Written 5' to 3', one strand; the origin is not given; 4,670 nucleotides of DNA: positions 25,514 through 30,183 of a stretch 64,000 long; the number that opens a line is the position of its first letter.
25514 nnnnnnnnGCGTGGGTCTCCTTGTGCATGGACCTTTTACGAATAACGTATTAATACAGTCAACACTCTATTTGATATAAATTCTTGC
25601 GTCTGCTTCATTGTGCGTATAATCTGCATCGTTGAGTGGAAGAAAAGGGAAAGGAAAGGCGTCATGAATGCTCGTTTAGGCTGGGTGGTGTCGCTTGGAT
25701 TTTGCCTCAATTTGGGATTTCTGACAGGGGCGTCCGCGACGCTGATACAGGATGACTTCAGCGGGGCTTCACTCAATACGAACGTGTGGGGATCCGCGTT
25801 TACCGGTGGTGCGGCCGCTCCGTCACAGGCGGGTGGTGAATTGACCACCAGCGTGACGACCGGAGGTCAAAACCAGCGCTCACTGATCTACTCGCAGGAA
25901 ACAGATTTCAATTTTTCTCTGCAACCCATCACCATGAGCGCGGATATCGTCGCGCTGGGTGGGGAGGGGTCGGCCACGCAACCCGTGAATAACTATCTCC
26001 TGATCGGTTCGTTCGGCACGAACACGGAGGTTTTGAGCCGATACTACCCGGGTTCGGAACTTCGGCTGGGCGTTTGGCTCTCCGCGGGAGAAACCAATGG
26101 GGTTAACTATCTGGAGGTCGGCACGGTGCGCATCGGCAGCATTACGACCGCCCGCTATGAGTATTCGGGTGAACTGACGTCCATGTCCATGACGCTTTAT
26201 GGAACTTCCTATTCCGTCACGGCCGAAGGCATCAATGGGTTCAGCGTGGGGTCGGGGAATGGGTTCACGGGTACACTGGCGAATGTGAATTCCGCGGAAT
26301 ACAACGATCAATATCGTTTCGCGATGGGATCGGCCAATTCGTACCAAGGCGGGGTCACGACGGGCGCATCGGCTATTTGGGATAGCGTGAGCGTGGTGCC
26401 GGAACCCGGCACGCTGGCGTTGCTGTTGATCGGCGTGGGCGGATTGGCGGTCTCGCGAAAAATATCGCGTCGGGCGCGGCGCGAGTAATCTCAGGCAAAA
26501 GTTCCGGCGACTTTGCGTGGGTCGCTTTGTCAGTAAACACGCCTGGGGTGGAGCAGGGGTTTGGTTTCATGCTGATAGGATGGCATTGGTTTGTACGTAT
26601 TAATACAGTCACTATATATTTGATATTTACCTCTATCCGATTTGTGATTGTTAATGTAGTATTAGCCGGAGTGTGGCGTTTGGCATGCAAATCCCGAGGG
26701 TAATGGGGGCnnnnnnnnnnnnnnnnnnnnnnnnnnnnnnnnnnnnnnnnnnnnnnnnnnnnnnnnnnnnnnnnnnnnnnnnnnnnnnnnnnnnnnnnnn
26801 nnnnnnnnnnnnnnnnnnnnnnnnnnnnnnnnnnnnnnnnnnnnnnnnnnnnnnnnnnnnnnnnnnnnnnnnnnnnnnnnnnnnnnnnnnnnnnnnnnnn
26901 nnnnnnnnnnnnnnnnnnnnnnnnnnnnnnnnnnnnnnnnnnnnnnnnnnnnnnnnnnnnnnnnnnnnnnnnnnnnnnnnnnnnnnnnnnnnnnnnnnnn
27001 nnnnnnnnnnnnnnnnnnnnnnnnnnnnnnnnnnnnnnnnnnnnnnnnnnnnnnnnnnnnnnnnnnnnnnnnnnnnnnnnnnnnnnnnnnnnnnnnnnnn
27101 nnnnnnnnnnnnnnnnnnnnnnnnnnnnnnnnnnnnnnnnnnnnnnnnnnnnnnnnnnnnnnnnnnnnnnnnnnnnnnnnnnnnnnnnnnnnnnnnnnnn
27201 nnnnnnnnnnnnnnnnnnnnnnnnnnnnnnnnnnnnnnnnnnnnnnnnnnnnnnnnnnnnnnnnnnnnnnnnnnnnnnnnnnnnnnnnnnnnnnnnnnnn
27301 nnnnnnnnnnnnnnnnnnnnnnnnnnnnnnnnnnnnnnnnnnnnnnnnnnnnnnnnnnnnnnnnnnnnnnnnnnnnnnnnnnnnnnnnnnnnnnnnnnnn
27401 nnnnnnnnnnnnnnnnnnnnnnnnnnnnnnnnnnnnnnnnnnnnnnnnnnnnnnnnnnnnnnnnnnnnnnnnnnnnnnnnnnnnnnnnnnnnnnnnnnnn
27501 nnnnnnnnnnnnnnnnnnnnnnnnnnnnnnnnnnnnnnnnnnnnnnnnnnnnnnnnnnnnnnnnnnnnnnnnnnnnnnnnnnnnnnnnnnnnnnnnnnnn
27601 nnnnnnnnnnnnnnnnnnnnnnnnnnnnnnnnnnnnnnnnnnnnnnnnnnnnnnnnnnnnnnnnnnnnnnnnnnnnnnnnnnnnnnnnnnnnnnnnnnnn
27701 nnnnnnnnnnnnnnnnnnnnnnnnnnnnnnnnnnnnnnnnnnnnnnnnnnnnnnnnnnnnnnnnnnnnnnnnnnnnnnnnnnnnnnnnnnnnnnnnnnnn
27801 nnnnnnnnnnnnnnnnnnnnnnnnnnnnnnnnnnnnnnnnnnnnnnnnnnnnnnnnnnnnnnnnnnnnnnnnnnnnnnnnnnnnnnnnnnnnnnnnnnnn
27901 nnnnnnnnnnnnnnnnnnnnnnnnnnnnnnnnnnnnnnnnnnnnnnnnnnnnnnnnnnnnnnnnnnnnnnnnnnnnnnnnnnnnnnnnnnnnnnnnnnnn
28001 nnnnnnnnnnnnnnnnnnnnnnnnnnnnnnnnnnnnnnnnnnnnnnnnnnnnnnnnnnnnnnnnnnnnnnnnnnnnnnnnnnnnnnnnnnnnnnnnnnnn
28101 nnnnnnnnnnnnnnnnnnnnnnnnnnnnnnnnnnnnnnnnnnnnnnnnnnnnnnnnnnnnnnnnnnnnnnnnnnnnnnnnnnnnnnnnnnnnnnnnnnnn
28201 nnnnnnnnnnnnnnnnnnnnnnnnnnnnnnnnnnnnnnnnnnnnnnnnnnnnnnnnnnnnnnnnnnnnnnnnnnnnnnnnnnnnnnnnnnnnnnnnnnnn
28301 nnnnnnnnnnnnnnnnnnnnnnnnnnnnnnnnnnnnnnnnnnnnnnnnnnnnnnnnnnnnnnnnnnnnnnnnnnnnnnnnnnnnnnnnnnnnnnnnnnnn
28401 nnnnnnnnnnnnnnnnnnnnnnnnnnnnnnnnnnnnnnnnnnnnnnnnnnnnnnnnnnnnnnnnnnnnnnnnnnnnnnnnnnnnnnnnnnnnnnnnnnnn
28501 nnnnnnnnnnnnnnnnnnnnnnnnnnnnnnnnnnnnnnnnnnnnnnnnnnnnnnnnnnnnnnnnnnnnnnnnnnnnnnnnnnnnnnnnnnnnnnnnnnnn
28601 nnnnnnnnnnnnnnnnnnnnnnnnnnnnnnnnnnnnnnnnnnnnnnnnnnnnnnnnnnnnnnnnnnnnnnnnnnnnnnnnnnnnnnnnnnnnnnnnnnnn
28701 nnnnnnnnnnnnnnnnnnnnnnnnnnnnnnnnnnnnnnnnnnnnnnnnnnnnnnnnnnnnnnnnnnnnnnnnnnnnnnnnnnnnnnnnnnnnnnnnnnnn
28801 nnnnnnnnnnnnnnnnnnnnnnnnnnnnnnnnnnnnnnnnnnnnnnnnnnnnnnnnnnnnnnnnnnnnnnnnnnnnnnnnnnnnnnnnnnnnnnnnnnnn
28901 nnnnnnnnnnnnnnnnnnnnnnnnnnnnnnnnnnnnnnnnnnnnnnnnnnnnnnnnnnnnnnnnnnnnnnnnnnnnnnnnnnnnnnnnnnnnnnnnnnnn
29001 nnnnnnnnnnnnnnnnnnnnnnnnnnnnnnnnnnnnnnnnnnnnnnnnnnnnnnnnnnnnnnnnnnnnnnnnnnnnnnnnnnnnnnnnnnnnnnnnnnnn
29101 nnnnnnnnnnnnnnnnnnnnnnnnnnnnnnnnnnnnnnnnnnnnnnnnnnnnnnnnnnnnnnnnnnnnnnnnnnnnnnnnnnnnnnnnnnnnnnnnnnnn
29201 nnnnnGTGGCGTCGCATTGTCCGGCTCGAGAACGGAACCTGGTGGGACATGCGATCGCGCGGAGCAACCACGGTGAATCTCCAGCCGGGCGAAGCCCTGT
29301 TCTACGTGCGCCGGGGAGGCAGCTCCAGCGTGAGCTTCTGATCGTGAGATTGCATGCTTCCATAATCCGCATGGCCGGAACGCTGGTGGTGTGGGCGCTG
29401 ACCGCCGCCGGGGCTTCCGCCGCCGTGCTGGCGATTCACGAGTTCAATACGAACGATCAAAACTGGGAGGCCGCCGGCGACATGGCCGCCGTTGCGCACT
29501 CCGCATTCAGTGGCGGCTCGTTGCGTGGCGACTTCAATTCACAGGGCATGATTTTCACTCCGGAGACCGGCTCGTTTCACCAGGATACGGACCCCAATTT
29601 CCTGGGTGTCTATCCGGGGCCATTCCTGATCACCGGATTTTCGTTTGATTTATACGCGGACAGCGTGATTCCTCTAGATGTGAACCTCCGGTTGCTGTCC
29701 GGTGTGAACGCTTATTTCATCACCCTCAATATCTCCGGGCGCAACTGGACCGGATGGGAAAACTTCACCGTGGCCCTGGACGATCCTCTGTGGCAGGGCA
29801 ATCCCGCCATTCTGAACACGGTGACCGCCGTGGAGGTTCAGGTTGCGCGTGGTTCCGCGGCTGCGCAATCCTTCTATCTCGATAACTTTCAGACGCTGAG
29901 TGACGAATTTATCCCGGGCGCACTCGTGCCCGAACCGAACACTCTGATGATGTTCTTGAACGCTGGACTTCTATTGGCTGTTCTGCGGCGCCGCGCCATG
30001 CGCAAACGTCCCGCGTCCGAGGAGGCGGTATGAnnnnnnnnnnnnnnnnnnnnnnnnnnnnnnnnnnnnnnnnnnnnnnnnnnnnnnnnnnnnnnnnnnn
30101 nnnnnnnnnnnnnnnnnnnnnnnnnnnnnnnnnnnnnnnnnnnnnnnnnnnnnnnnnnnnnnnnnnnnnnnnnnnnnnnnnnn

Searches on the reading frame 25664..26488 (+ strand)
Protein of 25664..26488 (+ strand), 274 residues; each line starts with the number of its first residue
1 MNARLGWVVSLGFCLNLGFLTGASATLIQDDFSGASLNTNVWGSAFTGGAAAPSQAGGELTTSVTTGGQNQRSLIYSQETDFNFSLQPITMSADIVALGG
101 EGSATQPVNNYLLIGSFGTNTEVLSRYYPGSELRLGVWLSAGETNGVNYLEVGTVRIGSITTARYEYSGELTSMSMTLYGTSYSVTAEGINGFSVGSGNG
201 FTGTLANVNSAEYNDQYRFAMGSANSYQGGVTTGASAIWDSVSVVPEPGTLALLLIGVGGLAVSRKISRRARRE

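Call 7: search_protein_families(library=pfam, proteins=[window:25664-26488:+])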
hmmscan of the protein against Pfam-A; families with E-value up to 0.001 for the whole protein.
window:25664-26488:+ (274 aa): 1 family
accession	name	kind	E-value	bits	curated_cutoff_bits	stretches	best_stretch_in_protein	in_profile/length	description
PF07589.16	PEP-CTERM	-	2e-06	28.1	20.7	1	245-270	2-24/24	PEP-CTERM motif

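Call 15: find_related_loci(query=A2, collection=genome_contigs, flank=10000)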
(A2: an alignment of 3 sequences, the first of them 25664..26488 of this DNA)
Query A2 (274 aa) in genome_contigs; peptide patterns used: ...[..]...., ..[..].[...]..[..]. (x = any residue, [..] = any of these).
64 stretches matched a pattern; 1 encode a relative of the query (tblastn E <= 1e-3); 1 distinct loci.
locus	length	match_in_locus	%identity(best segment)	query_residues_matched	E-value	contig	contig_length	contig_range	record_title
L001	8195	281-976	46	28-263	2e-55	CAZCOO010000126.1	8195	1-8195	MAG TPA_asm: uncultured Verrucomicrobiota bacterium isolate binchicken_co15_63 genome assembly, contig: NODE_7203_length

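Call 18: find_homologous_proteins(query=A2)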
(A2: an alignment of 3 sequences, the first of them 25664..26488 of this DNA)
Query A2 (3 sequences) (274 aa, profile of the alignment): 18 proteins with E <= 0.001 among 8000 candidates.
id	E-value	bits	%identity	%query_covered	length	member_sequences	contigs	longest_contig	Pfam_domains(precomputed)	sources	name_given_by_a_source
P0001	1.9e-142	491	100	100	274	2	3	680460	PF07589.17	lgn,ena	-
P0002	5.0e-142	490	61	89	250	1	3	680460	-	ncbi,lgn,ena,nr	ncbi:MAG TPA: hypothetical protein PKE12_07335 [Kiritimatiellia bacterium]|nr:hypothetical protein [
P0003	3.2e-126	438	74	95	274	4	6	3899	-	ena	-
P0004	4.8e-126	438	75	96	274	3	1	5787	PF07589.17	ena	-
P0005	2.0e-124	432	74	96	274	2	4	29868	PF07589.17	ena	-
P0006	2.3e-124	432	75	95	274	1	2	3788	-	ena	-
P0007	1.4e-122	426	70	99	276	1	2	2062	-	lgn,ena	-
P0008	2.9e-122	425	72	86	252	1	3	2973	-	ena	-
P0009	2.5e-120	419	67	96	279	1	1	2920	-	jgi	-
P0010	4.2e-119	415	67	91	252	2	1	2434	-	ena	-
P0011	6.9e-116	404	64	91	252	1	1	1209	-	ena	-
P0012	1.6e-114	400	64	95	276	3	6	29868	-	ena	-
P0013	1.8e-113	396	63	90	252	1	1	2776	-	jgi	-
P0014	1.5e-111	390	59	90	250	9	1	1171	-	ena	-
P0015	1.1e-109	384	62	99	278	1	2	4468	-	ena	-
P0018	8.6e-43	165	43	92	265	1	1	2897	-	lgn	-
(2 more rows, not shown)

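Call 19: find_encoding_contigs(protein=P0005, flank=10000, max_places=4)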
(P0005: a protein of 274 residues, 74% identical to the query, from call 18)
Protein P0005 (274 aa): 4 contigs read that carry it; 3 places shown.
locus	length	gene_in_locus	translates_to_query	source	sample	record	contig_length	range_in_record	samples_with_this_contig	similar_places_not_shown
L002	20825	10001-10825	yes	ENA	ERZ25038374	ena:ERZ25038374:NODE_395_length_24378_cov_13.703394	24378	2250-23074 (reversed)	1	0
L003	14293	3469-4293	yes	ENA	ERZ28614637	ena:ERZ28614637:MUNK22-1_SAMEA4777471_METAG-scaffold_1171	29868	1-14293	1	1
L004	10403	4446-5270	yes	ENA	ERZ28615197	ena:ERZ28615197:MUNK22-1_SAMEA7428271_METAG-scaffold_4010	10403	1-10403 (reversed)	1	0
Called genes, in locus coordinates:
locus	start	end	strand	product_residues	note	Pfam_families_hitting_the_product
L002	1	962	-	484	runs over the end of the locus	PF02952:Fucose_iso_C, PF11762:Arabinose_Iso_C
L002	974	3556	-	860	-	-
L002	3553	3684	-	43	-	-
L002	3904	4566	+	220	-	PF07963:N_methyl, PF07596:SBP_bac_10 (weak)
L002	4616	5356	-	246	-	PF13353:Fer4_12, PF04055:Radical_SAM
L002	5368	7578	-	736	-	PF02901:PFL-like, PF01228:Gly_radical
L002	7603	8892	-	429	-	PF00890:FAD_binding_2, PF01134:GIDA (weak), PF01266:DAO (weak), PF01494:FAD_binding_3 (faint), PF03486:HI0933_like (weak), PF07992:Pyr_redox_2 (weak), PF12831:FAD_oxidored, PF13450:NAD_binding_8, +1 more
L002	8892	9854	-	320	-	PF04041:Glyco_hydro_130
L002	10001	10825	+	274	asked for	PF07589:PEP_exosort_dom (weak)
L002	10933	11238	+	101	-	-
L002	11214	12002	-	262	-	-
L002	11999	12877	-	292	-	PF09721:Exosortase_EpsH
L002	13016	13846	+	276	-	-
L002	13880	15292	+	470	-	PF07690:MFS_1, PF13347:MFS_2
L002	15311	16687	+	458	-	PF01565:FAD_binding_4, PF02913:FAD-oxidase_C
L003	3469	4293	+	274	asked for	PF07589:PEP_exosort_dom (weak)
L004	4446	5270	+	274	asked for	PF07589:PEP_exosort_dom (weak)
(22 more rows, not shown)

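Call 20: find_encoding_contigs(protein=P0004, flank=6000, max_places=3)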
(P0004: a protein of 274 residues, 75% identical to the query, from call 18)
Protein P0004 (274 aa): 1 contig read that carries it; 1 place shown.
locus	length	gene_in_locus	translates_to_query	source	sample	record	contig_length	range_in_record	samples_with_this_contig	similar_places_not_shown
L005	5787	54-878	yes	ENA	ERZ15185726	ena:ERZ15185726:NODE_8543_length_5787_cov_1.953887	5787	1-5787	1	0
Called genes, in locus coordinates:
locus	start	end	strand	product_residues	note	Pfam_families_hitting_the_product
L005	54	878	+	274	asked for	PF07589:PEP_exosort_dom (weak)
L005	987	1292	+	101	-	-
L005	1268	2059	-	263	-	-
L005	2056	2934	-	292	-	PF09721:Exosortase_EpsH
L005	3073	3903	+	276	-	-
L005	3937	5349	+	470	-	PF07690:MFS_1, PF13347:MFS_2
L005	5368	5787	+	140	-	?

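Call 21: find_encoding_contigs(protein=P0015, flank=6000, max_places=3)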
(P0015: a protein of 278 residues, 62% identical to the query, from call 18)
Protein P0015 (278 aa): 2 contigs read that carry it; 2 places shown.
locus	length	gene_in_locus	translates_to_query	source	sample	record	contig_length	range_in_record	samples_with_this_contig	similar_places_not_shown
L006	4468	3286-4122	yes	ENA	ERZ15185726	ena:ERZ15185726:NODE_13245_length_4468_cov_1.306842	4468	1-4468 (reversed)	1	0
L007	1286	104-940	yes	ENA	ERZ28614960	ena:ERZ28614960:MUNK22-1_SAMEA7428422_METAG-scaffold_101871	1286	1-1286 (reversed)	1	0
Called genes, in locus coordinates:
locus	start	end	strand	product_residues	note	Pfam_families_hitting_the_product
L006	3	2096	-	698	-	?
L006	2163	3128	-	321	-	PF04041:Glyco_hydro_130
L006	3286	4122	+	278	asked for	-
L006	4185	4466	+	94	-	?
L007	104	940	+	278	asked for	-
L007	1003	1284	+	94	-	?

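Call 27: find_encoding_contigs(protein=P0008, flank=4000, max_places=3)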
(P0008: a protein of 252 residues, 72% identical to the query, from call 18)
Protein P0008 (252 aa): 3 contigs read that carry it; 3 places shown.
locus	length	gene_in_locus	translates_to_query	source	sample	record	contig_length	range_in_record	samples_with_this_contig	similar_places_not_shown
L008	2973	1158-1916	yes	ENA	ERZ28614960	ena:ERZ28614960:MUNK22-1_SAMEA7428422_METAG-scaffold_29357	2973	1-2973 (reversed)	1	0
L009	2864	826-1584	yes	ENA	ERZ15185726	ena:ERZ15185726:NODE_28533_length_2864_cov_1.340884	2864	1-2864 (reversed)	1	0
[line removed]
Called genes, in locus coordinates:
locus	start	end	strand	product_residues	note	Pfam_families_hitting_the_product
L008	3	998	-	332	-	?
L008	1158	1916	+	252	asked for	-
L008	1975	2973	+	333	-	?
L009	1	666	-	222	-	?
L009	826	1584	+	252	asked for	-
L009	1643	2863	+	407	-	?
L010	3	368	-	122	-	?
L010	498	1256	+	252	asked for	-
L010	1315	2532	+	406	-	?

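Call 28: find_encoding_contigs(protein=P0013, flank=4000, max_places=3)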
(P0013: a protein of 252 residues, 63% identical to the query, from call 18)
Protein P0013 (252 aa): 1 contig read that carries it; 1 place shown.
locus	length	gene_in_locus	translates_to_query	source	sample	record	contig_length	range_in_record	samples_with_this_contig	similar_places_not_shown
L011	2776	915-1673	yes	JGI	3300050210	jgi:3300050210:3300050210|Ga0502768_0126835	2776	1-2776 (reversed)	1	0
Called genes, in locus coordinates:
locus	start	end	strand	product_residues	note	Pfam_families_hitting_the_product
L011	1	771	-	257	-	?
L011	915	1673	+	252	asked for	-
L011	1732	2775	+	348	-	?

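Call 36: search_protein_families(library=ncbifam, proteins=[window:25664-26488:+], max_evalue=0.01)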
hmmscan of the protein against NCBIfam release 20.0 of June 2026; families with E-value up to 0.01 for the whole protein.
window:25664-26488:+ (274 aa): 8 families
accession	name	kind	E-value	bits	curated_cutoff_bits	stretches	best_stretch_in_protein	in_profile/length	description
NF041538.1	PEP_EDSA_1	subfamily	2.1e-07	30.9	100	1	158-266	189-305/307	EDSAP-1 family PEP-CTERM protein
NF033554.9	floc_PepA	equivalog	8.3e-06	25.8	80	1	141-266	138-258/261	flocculation-associated PEP-CTERM protein PepA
NF038129.1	PEP_NF038129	equivalog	1.7e-05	24.8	65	1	195-266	115-192/194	NF038129 family PEP-CTERM protein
TIGR02595.1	PEP_CTERM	domain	4.1e-05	24.1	16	1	245-267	1-23/24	PEP-CTERM sorting domain-containing protein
NF038124.1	PEP_CTERM_TLD_A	exception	5.8e-05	22.8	100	1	221-265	187-231/235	PEP_CTERM-anchored TLD domain-containing protein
NF038118.1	PEP_CTERM_CCXG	equivalog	0.0014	18.4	90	1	243-266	174-197/199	CCXG family PEP-CTERM protein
NF038126.1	PEP_CTERM_FxDxF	subfamily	0.0018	18.6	50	1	168-263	74-160/165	FxDxF family PEP-CTERM protein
NF038125.1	PEP_CTERM_THxN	subfamily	0.0022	17.6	85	1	242-266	220-244/246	THxN family PEP-CTERM protein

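Call 57: predict_structure(alignment_id=A3)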
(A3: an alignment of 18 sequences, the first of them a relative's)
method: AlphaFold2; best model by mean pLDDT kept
length: 250 residues; sequences in the alignment: 18
mean_pLDDT: 88.4   pTM: 0.85
mean pLDDT of the five models: 88.4, 86.3, 84.1, 83.9, 82.5
residues with pLDDT >= 90: 183; 70-90: 37; 50-70: 11; < 50: 19
segments of 3 or more residues with pLDDT < 50: 1-3, 11-24
pLDDT, mean of each block of 10 residues (from residue 1): 50 44 65 90 95 90 96 95 88 97 94 93 93 95 96 95 97 96 97 96 92 88 95 97 74
secondary structure, 60 per line:
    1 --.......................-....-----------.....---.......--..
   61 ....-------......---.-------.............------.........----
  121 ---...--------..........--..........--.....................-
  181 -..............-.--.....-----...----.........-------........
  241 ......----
elements in order: H3-25 E27-30 E42-46 E50-56 E59-64 E72-77 E89-101 E108-116 E135-144 E147-156 E159-179 E182-195 E200-204 E217-225 E233-246

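Call 60: fold_search(model_id=the predicted structure, library=pdb)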
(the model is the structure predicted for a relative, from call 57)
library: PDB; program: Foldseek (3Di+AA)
matches with E <= 10: 1251; with E <= 0.001: 178
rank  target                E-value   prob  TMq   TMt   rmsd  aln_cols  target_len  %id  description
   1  3dgt                  3.6e-08  1.00  0.49  0.45   6.8       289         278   14  The 1.5 A crystal structure of endo-1,3-beta-glucanase from Streptomyces sioyaensis (released 2008-09-02)
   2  3uk9_D                6.4e-07  1.00  0.52  0.53   6.1       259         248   10  Galactose-specific lectin from Dolichos lablab (released 2012-11-14)
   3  5joz_B                7.2e-07  1.00  0.48  0.27   5.3       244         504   13  Bacteroides ovatus Xyloglucan PUL GH43B (released 2016-08-10)
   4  1q8q_A                9.0e-07  1.00  0.50  0.52   6.5       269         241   10  Pterocarpus angolensis lectin (PAL) in complex with the dimannoside Man(alpha1-4)Man (released 2004-02-10)
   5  3uk9_C                1.3e-06  1.00  0.51  0.51   6.1       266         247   10  Galactose-specific lectin from Dolichos lablab (released 2012-11-14)
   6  2gnm_B                1.3e-06  1.00  0.48  0.50   6.8       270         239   10  P. angolensis lectin (PAL) treated with EDTA for 39 hours (released 2006-07-25)
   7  2pel_A                1.5e-06  1.00  0.52  0.55   6.2       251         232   11  PEANUT LECTIN (released 1996-12-07)
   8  3uk9_E                1.6e-06  1.00  0.51  0.52   6.4       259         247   11  Galactose-specific lectin from Dolichos lablab (released 2012-11-14)
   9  2gnb_A                1.8e-06  1.00  0.48  0.50   8.2       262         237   11  EDTA-treated (2 weeks) P. angolensis lectin (released 2006-07-25)
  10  1n47_A                2.0e-06  1.00  0.55  0.58   5.6       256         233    9  Isolectin B4 from Vicia villosa in complex with the Tn antigen (released 2003-02-25)
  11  1uzz_C                2.0e-06  1.00  0.51  0.53   6.0       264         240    8  Erythrina cristagalli bound to N-linked oligosaccharide and lactose (released 2004-06-22)
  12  5eyy_A                2.0e-06  1.00  0.51  0.53   7.4       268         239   12  Tetragonal Form of Centrolobium tomentosum seed lectin (CTL) complexed with Man1-3Man-OMe. (released 2016-03-16)
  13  7eo3                  2.1e-06  1.00  0.47  0.43   7.1       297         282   11  X-ray structure analysis of beita-1,3-glucanase (released 2022-03-02)
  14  2sba_A                2.3e-06  1.00  0.56  0.60   5.4       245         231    8  SOYBEAN AGGLUTININ COMPLEXED WITH 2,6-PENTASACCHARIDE (released 1998-12-09)
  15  5z5d                  2.5e-06  1.00  0.50  0.28   5.3       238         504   11  Crystal structure of a thermostable glycoside hydrolase family 43 {beta}-1,4-xylosidase from Geobacillus thermoleovorans (released 2018-04-25)
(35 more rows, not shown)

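Call 65: find_encoding_contigs(protein=P0018, flank=4000, max_places=2)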
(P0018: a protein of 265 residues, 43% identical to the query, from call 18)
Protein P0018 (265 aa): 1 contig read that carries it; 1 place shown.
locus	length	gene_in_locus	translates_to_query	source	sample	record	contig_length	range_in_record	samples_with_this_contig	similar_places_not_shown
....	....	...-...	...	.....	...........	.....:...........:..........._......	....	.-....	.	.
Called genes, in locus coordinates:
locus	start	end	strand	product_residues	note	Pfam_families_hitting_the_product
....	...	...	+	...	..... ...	-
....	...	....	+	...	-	-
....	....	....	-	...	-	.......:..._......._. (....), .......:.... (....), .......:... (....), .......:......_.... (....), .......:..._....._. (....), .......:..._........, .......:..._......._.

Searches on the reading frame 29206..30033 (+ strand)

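Call 13: search_protein_families(library=pfam, proteins=[window:29206-30033:+], max_evalue=0.01)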
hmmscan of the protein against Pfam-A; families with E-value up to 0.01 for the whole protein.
window:29206-30033:+ (275 aa): 0 families

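Call 36: search_protein_families(library=ncbifam, proteins=[window:29206-30033:+], max_evalue=0.01)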
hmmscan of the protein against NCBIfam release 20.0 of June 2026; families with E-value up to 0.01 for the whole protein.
window:29206-30033:+ (275 aa): 2 families
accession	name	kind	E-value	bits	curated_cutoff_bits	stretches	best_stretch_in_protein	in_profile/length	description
NF038129.1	PEP_NF038129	equivalog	0.00012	22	65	1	186-263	120-193/194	NF038129 family PEP-CTERM protein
NF038118.1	PEP_CTERM_CCXG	equivalog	0.002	17.8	90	1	226-263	161-198/199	CCXG family PEP-CTERM protein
